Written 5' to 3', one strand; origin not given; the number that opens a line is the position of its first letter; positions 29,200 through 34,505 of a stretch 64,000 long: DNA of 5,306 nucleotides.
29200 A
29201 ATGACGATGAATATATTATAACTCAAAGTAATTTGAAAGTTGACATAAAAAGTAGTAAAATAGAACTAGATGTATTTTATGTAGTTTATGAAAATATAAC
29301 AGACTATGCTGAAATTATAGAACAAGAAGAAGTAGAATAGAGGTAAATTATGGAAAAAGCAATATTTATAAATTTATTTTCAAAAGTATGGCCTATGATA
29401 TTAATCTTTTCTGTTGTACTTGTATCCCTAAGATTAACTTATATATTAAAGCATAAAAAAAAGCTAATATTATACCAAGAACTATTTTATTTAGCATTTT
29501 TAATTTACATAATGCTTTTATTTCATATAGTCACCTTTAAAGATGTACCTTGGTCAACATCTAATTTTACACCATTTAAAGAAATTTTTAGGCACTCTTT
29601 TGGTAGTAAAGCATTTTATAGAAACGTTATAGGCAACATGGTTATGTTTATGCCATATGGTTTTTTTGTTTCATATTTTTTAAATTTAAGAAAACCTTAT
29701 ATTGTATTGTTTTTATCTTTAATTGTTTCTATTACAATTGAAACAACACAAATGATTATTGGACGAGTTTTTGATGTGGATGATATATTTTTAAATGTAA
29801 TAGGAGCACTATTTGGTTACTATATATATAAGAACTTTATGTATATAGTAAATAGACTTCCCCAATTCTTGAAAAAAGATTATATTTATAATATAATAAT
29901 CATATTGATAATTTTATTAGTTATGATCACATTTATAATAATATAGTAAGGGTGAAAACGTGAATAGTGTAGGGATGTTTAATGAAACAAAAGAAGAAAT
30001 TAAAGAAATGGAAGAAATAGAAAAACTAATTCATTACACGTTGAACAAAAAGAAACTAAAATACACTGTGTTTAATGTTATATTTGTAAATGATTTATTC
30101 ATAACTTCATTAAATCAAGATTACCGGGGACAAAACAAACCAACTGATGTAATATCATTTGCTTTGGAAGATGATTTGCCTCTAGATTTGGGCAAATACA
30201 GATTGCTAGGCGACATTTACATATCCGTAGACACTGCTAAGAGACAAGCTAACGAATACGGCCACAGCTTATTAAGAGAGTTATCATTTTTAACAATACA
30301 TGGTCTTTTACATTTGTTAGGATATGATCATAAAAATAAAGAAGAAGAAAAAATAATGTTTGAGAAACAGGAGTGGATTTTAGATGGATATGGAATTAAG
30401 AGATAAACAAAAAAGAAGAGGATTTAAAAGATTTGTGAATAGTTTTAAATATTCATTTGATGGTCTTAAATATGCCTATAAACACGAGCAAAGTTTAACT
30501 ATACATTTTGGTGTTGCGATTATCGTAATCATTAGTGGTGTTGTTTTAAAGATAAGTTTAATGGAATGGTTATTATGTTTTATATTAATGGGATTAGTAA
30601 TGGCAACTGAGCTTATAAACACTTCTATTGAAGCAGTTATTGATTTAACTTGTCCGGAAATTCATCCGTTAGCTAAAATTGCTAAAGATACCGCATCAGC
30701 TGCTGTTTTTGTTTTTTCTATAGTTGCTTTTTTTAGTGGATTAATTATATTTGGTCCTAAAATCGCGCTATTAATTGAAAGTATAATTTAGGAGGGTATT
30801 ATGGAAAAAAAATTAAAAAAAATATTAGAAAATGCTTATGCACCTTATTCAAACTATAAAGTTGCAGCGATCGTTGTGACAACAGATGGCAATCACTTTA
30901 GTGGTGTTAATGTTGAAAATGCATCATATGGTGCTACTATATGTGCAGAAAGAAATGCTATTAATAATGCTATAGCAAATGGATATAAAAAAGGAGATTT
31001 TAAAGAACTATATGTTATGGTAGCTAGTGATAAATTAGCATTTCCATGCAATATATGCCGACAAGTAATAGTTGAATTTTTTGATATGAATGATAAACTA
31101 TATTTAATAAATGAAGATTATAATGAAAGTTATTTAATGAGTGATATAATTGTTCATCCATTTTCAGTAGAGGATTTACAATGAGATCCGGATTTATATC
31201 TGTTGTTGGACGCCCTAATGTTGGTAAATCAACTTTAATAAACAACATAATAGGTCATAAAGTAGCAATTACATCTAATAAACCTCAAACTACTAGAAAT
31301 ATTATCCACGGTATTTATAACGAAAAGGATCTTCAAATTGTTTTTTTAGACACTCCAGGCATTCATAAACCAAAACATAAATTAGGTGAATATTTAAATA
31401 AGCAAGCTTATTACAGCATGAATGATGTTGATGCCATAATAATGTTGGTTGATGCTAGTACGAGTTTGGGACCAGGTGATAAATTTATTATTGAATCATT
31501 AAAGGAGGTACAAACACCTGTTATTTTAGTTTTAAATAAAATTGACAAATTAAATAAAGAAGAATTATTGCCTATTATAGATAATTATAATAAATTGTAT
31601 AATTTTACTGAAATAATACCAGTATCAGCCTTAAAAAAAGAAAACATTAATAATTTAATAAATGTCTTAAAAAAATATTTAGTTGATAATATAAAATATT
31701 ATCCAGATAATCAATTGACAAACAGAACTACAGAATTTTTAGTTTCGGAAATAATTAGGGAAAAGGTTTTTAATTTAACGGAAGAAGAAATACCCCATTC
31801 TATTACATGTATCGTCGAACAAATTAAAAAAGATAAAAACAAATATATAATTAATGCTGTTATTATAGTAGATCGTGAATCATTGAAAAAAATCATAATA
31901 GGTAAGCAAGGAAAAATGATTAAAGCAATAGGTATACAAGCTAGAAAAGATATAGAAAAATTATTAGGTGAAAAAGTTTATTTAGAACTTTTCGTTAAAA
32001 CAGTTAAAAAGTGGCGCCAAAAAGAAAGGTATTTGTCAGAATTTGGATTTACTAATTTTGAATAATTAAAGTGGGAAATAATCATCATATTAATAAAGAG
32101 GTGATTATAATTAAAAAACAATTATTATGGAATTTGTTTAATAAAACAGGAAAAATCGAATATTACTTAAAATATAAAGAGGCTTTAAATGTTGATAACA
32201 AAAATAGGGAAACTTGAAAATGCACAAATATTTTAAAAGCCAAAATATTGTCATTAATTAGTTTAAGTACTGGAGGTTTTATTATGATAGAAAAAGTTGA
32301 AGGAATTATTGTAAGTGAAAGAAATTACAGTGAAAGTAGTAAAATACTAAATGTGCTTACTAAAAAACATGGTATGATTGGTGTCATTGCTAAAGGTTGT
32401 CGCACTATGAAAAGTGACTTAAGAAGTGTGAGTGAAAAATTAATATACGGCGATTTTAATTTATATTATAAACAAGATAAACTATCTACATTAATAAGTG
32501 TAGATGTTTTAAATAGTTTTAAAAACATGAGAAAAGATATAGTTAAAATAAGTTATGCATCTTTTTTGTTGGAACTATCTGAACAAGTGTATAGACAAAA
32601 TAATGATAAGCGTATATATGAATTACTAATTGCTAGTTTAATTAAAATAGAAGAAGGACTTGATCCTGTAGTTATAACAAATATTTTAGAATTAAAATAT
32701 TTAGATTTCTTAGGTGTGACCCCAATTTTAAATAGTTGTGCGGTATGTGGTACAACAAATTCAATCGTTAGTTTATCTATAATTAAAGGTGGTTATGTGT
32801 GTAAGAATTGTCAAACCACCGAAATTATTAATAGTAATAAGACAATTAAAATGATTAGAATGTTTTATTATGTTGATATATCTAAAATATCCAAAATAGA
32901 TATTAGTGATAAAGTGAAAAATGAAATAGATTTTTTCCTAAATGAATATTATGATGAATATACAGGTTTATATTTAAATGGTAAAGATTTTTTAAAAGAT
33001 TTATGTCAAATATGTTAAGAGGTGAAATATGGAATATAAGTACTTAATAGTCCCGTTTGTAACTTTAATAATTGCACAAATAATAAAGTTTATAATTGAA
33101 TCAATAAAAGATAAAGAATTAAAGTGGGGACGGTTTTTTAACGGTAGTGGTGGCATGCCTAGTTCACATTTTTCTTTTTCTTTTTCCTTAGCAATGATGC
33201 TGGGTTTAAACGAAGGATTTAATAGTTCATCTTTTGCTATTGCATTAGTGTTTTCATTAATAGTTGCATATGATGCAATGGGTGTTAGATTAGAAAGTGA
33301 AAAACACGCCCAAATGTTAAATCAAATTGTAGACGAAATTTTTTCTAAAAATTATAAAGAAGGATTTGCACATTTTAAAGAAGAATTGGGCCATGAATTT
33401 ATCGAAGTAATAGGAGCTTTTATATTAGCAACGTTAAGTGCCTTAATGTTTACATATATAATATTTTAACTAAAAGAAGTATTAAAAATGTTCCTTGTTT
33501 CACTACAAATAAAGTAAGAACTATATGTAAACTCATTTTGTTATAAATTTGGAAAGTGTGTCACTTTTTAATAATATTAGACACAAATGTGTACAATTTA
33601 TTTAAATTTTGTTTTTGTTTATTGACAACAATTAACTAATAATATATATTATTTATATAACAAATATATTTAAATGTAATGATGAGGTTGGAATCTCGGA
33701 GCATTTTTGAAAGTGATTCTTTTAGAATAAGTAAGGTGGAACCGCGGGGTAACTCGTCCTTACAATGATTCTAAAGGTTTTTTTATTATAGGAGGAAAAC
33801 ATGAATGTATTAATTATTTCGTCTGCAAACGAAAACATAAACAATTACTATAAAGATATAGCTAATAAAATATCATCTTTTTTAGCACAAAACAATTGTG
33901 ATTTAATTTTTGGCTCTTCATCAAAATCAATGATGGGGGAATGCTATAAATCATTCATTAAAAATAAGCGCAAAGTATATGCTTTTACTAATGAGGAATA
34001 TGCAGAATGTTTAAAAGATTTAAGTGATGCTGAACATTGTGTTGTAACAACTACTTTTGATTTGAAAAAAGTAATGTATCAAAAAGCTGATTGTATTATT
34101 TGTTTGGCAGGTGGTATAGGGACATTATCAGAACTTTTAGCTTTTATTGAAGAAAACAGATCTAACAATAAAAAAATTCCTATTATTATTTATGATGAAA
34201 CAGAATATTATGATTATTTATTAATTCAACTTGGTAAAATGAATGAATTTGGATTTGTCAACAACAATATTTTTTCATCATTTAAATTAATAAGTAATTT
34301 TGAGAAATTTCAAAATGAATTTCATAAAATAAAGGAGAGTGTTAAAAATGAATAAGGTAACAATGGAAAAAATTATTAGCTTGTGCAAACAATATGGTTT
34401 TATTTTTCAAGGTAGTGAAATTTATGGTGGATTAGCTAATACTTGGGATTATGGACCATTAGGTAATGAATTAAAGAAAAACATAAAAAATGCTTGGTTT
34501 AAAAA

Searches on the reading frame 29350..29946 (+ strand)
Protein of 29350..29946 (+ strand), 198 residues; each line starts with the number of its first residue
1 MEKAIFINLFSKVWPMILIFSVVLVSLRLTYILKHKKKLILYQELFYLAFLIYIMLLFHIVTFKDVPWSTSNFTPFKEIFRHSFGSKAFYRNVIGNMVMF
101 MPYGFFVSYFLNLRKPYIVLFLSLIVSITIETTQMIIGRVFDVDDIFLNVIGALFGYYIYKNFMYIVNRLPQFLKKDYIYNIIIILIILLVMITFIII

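Call 84: search_protein_families(library=pfam, proteins=[window:29350-29946:+], max_evalue=0.001)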
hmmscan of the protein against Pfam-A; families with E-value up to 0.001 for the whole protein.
window:29350-29946:+ (198 aa): 1 family
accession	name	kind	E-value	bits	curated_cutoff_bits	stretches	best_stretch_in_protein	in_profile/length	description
PF04892.17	VanZ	-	2.7e-23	83.4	30.1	1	46-162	3-124/126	VanZ like family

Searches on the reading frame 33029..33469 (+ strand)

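Call 84: search_protein_families(library=pfam, proteins=[window:33029-33469:+], max_evalue=0.001)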
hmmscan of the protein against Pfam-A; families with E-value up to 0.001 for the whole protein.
window:33029-33469:+ (146 aa): 1 family
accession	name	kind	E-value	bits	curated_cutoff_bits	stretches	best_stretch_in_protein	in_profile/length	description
PF02681.20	DUF212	-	8.6e-38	129.8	26.5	1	4-133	4-122/126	Divergent PAP2 family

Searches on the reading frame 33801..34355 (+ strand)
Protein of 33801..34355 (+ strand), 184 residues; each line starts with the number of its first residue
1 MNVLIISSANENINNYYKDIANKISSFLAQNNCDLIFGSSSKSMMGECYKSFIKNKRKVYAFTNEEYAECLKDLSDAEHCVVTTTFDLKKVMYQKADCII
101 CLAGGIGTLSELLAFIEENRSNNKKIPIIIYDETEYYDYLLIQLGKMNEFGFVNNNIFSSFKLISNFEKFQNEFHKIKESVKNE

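Call 84: search_protein_families(library=pfam, proteins=[window:33801-34355:+], max_evalue=0.001)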
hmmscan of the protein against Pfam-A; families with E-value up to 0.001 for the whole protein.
window:33801-34355:+ (184 aa): 2 families
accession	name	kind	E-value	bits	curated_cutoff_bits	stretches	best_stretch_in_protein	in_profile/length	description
PF03641.19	Lysine_decarbox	-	5.5e-17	62.6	27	1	45-169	1-126/131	Possible lysine decarboxylase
PF18306.6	LDcluster4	-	4.9e-05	23.4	26.3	1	2-120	3-118/151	SLOG cluster4 family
